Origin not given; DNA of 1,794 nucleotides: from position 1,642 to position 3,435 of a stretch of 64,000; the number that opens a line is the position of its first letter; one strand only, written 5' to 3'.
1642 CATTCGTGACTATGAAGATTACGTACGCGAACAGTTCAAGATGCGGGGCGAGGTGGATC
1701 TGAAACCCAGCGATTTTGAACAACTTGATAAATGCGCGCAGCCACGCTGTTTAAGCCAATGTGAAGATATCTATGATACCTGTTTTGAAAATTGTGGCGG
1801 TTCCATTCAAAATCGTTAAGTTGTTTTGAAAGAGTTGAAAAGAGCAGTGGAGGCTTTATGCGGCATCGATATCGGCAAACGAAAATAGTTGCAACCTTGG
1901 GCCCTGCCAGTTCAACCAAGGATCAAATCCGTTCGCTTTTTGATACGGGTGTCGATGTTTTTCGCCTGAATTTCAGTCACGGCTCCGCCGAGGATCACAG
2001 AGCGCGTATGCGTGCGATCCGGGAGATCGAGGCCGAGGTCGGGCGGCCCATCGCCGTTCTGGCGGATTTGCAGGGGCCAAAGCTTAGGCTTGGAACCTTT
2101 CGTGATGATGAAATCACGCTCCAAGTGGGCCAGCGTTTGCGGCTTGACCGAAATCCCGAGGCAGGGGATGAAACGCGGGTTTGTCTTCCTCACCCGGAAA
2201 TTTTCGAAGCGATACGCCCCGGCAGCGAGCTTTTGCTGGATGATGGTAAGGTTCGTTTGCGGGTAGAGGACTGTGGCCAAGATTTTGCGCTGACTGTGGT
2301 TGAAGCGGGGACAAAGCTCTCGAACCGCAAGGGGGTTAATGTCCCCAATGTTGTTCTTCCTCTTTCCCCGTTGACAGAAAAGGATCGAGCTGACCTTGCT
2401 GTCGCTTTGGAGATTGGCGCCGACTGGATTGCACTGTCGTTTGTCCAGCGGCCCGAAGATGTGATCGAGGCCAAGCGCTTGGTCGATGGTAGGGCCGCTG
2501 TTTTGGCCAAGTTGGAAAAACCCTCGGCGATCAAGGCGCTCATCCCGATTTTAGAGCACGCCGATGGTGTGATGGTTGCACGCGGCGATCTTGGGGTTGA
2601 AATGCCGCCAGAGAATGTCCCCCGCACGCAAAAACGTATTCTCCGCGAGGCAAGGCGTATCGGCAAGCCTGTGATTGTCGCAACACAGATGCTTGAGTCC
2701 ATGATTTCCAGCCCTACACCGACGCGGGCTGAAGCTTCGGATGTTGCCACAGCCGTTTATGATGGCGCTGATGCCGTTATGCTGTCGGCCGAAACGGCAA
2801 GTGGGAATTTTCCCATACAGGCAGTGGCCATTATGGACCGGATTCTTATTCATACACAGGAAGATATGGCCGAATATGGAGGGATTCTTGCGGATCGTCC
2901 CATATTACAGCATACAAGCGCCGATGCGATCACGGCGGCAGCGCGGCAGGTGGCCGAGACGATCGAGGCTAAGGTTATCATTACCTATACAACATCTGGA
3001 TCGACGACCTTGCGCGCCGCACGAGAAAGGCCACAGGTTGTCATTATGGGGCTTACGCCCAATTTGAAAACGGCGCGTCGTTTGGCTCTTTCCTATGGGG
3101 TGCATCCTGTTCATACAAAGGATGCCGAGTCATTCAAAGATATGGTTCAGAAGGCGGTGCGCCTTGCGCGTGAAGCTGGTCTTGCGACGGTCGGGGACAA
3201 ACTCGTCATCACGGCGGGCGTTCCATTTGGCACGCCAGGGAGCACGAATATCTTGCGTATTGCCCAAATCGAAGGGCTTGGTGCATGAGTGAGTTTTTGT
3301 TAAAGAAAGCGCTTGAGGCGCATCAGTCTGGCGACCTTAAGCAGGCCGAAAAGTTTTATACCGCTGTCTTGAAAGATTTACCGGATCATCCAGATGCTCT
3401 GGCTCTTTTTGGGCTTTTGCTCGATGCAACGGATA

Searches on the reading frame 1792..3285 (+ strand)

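Call 57: search_protein_families(library=ncbifam, proteins=[window:1792-3285:+], max_evalue=1e-8)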
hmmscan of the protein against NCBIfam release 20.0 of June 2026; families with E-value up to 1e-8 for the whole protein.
window:1792-3285:+ (498 aa): 7 families
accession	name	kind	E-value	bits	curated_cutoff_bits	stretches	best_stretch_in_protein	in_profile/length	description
NF004886.0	PRK06247.1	subfamily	4.8e-202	671.8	623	1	26-494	3-471/476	pyruvate kinase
NF004978.0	PRK06354.1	subfamily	1.5e-158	528.9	462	1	25-493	5-478/590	pyruvate kinase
NF004491.0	PRK05826.1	subfamily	1.3e-155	518.5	432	1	26-494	3-476/477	pyruvate kinase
TIGR01064.1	pyruv_kin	equivalog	3.5e-148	494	306.4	1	28-493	1-476/476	pyruvate kinase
NF006664.0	PRK09206.1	equivalog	2.2e-108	362.8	686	1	28-490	2-467/470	pyruvate kinase PykF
NF005234.0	PRK06739.1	equivalog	1.9e-82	277.1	564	1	33-351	6-324/352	pyruvate kinase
NF011314.0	PRK14725.1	equivalog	6.5e-60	203.1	642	2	106-359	331-597/614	pyruvate kinase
